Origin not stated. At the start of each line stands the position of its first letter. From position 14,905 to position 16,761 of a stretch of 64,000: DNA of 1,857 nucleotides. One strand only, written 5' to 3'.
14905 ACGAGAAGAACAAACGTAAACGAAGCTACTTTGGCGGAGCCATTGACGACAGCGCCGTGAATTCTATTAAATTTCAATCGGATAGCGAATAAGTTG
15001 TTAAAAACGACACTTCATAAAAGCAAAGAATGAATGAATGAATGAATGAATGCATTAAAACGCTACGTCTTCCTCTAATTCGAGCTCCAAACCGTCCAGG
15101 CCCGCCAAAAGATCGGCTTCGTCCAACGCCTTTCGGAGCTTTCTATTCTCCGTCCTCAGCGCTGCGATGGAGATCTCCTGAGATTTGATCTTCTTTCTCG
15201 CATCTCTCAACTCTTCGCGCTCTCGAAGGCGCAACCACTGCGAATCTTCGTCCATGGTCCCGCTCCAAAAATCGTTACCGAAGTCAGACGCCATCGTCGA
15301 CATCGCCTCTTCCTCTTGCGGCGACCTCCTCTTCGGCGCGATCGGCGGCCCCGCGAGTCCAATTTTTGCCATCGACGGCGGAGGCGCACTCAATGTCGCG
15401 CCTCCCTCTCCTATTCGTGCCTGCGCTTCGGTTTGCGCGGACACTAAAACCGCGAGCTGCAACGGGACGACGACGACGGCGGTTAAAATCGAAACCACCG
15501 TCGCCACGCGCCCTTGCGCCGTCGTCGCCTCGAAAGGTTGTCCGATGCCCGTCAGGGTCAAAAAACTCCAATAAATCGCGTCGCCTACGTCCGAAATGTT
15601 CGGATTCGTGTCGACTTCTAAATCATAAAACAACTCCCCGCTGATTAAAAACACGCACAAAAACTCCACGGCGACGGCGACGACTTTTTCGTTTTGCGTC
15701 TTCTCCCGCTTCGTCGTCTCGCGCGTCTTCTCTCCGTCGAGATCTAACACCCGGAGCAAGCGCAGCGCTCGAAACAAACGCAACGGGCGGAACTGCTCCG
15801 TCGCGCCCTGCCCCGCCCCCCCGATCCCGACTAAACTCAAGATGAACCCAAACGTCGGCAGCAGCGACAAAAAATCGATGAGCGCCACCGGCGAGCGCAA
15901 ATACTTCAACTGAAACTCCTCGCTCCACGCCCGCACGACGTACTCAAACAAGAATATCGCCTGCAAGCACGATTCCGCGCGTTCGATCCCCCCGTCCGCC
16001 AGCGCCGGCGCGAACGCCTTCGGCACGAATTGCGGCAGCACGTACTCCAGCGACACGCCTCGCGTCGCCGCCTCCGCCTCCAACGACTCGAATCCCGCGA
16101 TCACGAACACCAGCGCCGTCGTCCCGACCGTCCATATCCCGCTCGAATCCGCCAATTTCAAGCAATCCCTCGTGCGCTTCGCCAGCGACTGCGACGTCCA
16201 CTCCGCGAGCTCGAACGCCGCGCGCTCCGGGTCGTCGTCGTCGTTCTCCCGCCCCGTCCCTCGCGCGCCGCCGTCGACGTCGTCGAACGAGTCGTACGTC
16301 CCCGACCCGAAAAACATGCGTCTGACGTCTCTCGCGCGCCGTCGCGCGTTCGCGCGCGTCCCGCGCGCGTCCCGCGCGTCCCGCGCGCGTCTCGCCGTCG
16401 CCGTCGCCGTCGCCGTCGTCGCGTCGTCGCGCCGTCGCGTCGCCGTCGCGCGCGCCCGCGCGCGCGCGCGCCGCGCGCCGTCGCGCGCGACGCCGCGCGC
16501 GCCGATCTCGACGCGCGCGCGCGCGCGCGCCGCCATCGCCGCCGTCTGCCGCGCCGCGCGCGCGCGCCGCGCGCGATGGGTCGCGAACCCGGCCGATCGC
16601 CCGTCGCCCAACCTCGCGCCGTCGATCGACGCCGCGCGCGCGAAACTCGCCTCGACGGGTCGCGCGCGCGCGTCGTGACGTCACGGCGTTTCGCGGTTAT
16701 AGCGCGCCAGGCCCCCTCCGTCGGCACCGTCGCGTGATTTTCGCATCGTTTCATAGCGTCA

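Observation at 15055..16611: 6TM voltage-sensor channel with a non-canonical pore filter TLTGIGQ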

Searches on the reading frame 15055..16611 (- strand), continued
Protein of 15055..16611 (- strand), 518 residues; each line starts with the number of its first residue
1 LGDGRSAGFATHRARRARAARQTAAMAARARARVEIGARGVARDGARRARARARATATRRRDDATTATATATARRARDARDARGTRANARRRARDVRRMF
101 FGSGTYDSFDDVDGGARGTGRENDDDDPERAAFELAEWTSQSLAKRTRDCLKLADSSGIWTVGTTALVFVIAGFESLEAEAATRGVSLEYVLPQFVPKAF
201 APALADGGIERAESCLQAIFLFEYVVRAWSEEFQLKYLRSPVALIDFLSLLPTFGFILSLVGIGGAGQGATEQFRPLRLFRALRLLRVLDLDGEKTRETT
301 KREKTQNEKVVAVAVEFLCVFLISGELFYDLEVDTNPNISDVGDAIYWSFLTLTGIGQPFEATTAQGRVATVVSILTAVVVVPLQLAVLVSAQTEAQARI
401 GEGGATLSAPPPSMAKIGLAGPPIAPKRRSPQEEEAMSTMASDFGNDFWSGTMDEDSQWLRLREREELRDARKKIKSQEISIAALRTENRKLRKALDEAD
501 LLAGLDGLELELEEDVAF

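Call 55: find_encoding_contigs(protein=P0135, flank=3000, max_places=2)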
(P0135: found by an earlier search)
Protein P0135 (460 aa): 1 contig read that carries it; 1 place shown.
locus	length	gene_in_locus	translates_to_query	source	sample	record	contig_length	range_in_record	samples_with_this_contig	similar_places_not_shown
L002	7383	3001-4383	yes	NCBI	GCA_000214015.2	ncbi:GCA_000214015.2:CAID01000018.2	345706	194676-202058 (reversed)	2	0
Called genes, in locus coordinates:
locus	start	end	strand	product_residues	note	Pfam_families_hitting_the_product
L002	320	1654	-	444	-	PF00266:Aminotran_5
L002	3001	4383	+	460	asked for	PF00520:Ion_trans, PF07885:Ion_trans_2 (weak)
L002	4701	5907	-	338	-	-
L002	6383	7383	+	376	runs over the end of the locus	PF01073:3Beta_HSD, PF01370:Epimerase, PF02719:Polysacc_synt_2 (faint), PF13460:NAD_binding_10 (weak), PF16363:GDP_Man_Dehyd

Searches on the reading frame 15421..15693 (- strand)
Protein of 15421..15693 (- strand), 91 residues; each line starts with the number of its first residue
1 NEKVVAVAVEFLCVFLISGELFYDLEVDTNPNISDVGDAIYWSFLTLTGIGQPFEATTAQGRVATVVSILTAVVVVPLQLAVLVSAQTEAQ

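Call 30: search_solved_structures(query=window:15421-15693:-, max_evalue=10, show_alignments=5)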
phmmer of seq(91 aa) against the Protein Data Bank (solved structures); distinct sequences matched with E-value up to 10: 67 (the best 60 are shown).
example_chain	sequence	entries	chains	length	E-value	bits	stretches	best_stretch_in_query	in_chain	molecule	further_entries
9x5j_D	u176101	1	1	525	0.0028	21.5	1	2-78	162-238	Potassium voltage-gated channel subfamily KQT member 2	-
9ixz_A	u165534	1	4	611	0.0036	21.2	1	2-78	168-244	Isoform 3 of Potassium voltage-gated channel subfamily KQT member 2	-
9ixy_A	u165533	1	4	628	0.0038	21.1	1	2-78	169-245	Isoform 3 of Potassium voltage-gated channel subfamily KQT member 2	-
7oph_A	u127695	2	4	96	0.004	21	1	12-75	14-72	Potassium channel protein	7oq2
7cr0_A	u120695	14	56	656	0.004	21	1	2-78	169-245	Potassium voltage-gated channel subfamily KQT member 2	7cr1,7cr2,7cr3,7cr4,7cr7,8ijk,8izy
8j02_A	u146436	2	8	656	0.0041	21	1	2-78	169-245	Potassium voltage-gated channel subfamily KQT member 2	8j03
24vi_B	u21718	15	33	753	0.0046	20.8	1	2-78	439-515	Green fluorescent protein,Potassium voltage-gated channel subfamily KQT member 2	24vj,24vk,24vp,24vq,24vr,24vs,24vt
9j38_A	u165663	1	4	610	0.0054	20.6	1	5-65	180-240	Potassium voltage-gated channel subfamily KQT member 5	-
9liz_A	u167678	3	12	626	0.0057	20.5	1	5-65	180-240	Potassium voltage-gated channel subfamily KQT member 5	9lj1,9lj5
22ay_A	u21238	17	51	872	0.0061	20.4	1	2-78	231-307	Potassium voltage-gated channel subfamily KQT member 2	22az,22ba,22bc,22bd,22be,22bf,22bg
7oq1_A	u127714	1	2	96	0.0075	20.2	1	12-75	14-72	Potassium channel protein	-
7pa0_A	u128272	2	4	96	0.0077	20.1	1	12-76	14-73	Potassium channel protein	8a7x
6fiz_A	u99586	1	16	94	0.0078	20.1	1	11-75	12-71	Potassium channel protein,Cyclic nucleotide-gated olfactory channel,Potassium channel prot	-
7wf4_D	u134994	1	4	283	0.0081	20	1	10-85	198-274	Potassium voltage-gated channel subfamily A member 3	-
2q68_A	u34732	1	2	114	0.0082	20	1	11-75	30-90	Potassium channel protein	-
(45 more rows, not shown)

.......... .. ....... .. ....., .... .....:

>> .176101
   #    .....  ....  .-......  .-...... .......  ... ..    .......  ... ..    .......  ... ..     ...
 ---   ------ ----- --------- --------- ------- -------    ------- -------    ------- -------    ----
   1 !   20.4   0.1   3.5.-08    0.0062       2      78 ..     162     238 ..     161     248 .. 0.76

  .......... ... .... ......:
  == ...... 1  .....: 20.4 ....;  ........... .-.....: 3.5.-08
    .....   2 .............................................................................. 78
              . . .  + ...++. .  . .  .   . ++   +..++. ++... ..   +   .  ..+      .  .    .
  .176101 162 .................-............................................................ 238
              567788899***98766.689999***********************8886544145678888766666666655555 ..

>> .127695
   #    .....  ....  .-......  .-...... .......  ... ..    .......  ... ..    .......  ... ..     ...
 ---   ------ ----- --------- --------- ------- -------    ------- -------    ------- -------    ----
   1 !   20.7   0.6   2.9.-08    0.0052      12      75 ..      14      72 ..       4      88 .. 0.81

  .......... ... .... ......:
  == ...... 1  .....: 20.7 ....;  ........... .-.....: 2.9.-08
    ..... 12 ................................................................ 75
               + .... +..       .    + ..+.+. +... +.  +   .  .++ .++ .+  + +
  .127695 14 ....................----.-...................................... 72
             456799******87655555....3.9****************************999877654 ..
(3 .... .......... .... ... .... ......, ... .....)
